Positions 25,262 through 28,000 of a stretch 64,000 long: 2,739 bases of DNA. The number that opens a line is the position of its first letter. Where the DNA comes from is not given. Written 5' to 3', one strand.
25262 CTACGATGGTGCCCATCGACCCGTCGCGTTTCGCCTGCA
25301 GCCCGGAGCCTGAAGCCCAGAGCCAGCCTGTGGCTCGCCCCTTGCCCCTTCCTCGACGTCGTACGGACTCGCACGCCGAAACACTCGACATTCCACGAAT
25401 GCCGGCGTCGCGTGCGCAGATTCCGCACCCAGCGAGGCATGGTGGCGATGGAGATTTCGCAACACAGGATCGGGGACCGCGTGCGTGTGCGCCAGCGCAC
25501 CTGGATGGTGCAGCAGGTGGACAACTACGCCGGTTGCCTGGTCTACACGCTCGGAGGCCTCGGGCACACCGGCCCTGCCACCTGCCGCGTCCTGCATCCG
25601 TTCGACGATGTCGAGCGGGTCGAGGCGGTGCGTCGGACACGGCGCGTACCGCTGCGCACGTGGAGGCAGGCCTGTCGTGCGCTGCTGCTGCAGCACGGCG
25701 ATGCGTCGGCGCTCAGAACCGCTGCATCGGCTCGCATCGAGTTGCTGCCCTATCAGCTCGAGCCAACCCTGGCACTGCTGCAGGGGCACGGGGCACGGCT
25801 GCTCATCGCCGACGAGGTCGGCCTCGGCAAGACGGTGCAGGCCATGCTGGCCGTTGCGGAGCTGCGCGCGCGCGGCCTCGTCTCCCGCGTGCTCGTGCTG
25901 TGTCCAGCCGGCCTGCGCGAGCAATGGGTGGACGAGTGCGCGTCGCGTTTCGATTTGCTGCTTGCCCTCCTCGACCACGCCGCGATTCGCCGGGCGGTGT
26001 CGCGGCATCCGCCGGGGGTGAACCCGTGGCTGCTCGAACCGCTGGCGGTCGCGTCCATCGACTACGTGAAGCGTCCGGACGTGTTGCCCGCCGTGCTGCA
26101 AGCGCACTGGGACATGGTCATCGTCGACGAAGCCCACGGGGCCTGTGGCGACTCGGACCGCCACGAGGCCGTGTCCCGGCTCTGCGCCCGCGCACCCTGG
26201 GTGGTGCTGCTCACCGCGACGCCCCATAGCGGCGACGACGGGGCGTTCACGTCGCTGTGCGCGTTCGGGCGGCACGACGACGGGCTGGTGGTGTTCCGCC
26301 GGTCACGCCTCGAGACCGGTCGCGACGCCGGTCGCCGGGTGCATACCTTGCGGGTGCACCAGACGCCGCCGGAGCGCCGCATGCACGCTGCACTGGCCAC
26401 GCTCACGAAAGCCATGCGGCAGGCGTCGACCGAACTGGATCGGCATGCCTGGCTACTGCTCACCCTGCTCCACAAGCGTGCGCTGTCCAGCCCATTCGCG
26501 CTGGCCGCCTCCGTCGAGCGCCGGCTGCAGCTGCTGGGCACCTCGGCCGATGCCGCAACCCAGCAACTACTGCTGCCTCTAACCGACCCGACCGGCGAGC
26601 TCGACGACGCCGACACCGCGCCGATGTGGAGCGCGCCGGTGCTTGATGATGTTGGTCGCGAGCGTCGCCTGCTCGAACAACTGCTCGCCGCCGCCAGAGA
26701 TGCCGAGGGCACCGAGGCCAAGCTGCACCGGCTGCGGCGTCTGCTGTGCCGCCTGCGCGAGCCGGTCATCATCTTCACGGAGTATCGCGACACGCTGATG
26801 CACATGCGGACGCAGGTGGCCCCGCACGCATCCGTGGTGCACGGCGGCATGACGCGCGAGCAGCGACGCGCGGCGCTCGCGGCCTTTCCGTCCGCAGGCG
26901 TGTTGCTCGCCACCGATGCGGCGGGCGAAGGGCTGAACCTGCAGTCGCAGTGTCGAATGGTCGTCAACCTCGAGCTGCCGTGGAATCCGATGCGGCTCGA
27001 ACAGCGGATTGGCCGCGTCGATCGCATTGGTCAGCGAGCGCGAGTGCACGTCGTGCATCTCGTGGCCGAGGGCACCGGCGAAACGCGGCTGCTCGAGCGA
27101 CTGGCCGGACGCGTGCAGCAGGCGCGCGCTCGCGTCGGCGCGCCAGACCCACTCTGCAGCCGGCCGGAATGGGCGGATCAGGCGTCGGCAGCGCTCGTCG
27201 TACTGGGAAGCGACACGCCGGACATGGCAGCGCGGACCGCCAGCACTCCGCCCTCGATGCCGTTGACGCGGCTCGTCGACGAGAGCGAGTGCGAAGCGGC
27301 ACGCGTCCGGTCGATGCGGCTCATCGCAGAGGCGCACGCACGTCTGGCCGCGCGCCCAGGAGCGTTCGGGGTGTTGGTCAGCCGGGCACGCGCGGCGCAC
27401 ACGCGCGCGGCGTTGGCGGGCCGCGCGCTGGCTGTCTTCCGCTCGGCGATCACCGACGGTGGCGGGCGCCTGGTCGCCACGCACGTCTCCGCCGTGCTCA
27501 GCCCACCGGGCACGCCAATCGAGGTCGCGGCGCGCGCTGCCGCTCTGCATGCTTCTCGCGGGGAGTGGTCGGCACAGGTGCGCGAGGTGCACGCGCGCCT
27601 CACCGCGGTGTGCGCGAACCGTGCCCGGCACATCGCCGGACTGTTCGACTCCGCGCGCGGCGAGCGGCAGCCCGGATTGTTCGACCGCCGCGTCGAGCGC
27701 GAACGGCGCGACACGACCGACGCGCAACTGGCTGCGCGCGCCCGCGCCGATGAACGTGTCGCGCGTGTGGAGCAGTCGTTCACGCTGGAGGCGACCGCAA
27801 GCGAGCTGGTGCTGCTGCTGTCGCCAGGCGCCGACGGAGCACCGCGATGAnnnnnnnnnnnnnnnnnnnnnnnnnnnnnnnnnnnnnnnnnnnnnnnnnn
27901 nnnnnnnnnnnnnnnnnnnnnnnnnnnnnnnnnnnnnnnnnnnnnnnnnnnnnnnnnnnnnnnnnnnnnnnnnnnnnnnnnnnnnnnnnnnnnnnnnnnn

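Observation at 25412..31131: Two-gene SNF2 helicase plus PglX/Eco57I-like methyltransferase module with no recognisable nuclease or BREX/DISARM partners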

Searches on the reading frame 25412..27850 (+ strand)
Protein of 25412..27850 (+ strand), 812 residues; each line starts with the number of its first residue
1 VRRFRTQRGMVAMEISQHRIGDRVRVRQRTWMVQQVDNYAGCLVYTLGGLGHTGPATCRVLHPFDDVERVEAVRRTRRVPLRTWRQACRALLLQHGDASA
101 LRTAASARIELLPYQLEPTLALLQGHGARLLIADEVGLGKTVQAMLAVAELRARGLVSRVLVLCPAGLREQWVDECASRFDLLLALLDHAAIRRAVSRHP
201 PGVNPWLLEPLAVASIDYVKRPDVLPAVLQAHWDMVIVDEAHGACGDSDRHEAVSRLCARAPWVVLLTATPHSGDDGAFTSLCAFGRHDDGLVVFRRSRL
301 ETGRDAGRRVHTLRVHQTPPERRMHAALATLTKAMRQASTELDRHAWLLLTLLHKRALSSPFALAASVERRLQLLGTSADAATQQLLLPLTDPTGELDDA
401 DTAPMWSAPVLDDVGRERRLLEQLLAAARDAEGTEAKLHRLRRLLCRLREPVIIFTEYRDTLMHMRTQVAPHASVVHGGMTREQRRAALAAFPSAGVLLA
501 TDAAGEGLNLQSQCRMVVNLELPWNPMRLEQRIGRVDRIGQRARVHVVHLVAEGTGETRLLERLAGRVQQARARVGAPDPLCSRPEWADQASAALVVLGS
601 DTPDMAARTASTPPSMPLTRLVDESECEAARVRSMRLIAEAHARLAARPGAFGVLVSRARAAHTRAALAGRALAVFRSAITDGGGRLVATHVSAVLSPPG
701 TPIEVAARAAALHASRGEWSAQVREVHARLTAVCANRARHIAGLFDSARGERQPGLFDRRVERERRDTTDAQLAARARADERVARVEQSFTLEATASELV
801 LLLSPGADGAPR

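Call 5: search_protein_families(library=pfam, proteins=[window:25412-27850:+], max_evalue=0.01)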
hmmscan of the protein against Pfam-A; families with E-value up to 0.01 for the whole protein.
window:25412-27850:+ (812 aa): 4 families
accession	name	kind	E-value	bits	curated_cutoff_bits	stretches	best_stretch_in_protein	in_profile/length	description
PF00271.37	Helicase_C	-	4.2e-20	72.5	23.5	1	437-540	2-110/110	Helicase conserved C-terminal domain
PF00176.29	SNF2-rel_dom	-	3.2e-12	46.6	24.9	1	126-285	16-177/290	SNF2-related domain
PF04851.21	ResIII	-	5.6e-08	33.3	22.5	1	109-272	2-163/164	Type III restriction enzyme, res subunit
PF00270.35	DEAD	-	7.9e-06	26.1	26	1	120-272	9-161/167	DEAD/DEAH box helicase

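Call 6: search_protein_families(library=padloc, proteins=[window:25412-27850:+], max_evalue=0.01)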
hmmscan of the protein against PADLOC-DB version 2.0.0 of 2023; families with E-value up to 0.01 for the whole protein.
window:25412-27850:+ (812 aa): 44 families (the best 25 are shown)
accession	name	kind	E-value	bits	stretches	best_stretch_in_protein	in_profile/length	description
PDLC02621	DrmD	-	7.7e-82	274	1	97-578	108-670/1040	DrmD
PDLC02500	BrxHI|BrxHII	-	1.9e-69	233.2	2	334-566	357-600/933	BrxHI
PDLC02504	BrxHI|BrxHII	-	6.3e-59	197.8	1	91-577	91-619/971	BrxHII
PDLC02572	DrmA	-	7.1e-55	184.4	1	96-554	104-637/1043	DrmA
PDLC02623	DrmD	-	1.5e-53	179.9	2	439-576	518-661/1040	DrmD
PDLC00659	HmaA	-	3.9e-53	178.6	2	450-573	513-644/1176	SNF2 helicase / DEAD-box helicase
PDLC02632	DrmD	-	3.2e-49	166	3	95-283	108-313/662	DrmD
PDLC02633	DrmD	-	5.8e-48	161.5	1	89-554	104-644/839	DrmD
PDLC02620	DrmD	-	6.1e-41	138.3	2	449-576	484-614/1060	DrmD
PDLC02619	DrmD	-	3.6e-35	119.3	2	481-569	475-564/872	DrmD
PDLC02624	DrmD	-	4.3e-35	119.3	2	452-553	366-480/652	DrmD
PDLC02634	DrmD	-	9.3e-35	117.7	2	106-289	87-274/900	DrmD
PDLC02853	DpdE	-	1.8e-32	110.3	2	96-289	83-286/985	DpdE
PDLC02840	DpdE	-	5.7e-30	102.3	3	417-554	523-669/1091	DpdE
PDLC02843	DpdE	-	7.6e-30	101.6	2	89-279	137-305/1091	DpdE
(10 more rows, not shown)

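Call 7: search_protein_families(library=ncbifam, proteins=[window:25412-27850:+], max_evalue=0.01)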
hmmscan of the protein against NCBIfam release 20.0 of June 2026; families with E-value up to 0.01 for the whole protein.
window:25412-27850:+ (812 aa): 18 families
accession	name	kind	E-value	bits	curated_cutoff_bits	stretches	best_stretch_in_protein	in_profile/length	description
NF038317.1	DISARM_DrmD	equivalog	8.4e-90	302.4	610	1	93-580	90-655/1021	DISARM system SNF2-like helicase DrmD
NF003426.0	PRK04914.1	equivalog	1.5e-48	165.8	576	2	96-272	139-317/959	RNA polymerase-associated protein RapA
NF041062.1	DpdE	equivalog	2.6e-48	164.7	500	2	85-282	127-308/1048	protein DpdE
NF042964.1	phospholipD_antiphage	equivalog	6.2e-43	147.2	1100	2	296-578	534-830/895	phospholipase D-like domain-containing anti-phage protein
NF038318.1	DISARM_DrmD_b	equivalog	3.4e-34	118.1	950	2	482-569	473-561/868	DISARM system SNF2-like helicase DrmD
NF053675.1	pilus_reg_Snf2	equivalog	3.2e-18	65.2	1100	2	431-562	856-995/1029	pilus expression-regulating Snf2 family helicase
NF058637.1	helic_SCO1167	equivalog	1e-16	60.2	1200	2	449-598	779-931/932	SCO1167/SCO6262 family helicase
NF010337.0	PRK13766.1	equivalog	9e-10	37.3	610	1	423-556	335-482/781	Hef nuclease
NF008744.0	PRK11776.1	equivalog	1.5e-09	37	524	1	435-545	227-342/460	ATP-dependent RNA helicase DbpA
NF008394.0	PRK11192.1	equivalog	9.7e-09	34.5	507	1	416-544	216-346/441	ATP-dependent RNA helicase SrmB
NF041790.1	anti-phage_ZorD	equivalog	3.9e-08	31.7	1500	1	440-548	913-1033/1035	type I Zorya anti-phage system protein ZorD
NF053711.1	RNA_heli_RhlE1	exception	4.6e-08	32.2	750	1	452-636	247-428/434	RNA helicase RhlE1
NF053631.1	RNA_helic_CshA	equivalog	3.3e-07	29.5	646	1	460-563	251-354/434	degradosome RNA helicase CshA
NF053710.1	RNA_heli_RhlE2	exception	2.3e-06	26.3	925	1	472-553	275-355/635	RNA helicase RhlE2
TIGR04095.1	dnd_restrict_1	equivalog_domain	2e-05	23.8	600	1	108-287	6-186/451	DNA phosphorothioation system restriction enzyme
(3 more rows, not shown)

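Call 17: search_solved_structures(query=window:25412-27850:+, max_evalue=0.001)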
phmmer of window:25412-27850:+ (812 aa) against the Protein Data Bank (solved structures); distinct sequences matched with E-value up to 0.001: 114 (the best 60 are shown).
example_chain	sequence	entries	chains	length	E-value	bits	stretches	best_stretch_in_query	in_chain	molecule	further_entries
8so8_A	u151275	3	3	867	1.6e-37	132.4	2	107-277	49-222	RNA polymerase-associated protein RapA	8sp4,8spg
6bog_A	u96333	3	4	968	2.1e-37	132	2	107-277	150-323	RNA polymerase-associated protein RapA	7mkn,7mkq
7m8e_F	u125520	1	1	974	2.1e-37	132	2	107-277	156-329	RNA polymerase-associated protein RapA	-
4s20_K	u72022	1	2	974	2.4e-37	131.8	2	107-276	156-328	RNA polymerase-associated protein RapA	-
8t0l_F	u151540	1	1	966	7.6e-37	130.1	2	106-277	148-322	RNA polymerase-associated protein RapA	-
7ux9_P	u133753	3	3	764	5.5e-15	57.9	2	113-244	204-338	ATP-dependent DNA helicase DDM1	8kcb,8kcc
8wh5_K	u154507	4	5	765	5.5e-15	57.9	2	113-244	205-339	ATP-dependent DNA helicase DDM1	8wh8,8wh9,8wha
8j90_K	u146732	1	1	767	5.5e-15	57.9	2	113-244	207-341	ATP-dependent DNA helicase DDM1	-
8skz_A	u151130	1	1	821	6.8e-15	57.5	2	113-244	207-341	ATP-dependent DNA helicase DDM1,Lymphoid-specific helicase chimera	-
1z63_A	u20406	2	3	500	3.3e-12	48.7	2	452-566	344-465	Helicase of the snf2/rad54 family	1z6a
9z04_A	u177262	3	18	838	5.8e-12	47.9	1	120-272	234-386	Lymphoid-specific helicase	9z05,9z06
9ge5_G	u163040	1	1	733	1.2e-11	46.8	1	437-567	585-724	Chromatin-remodeling ATPase INO80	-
6jyl_K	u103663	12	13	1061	2.1e-11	46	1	497-572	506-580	ISWI chromatin-remodeling complex ATPase ISW1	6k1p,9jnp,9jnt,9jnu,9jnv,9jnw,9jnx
6iro_L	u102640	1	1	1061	2.1e-11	46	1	497-572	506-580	ISWI chromatin-remodeling complex ATPase ISW1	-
7x3t_V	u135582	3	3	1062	2.1e-11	46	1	497-572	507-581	ISWI chromatin-remodeling complex ATPase ISW1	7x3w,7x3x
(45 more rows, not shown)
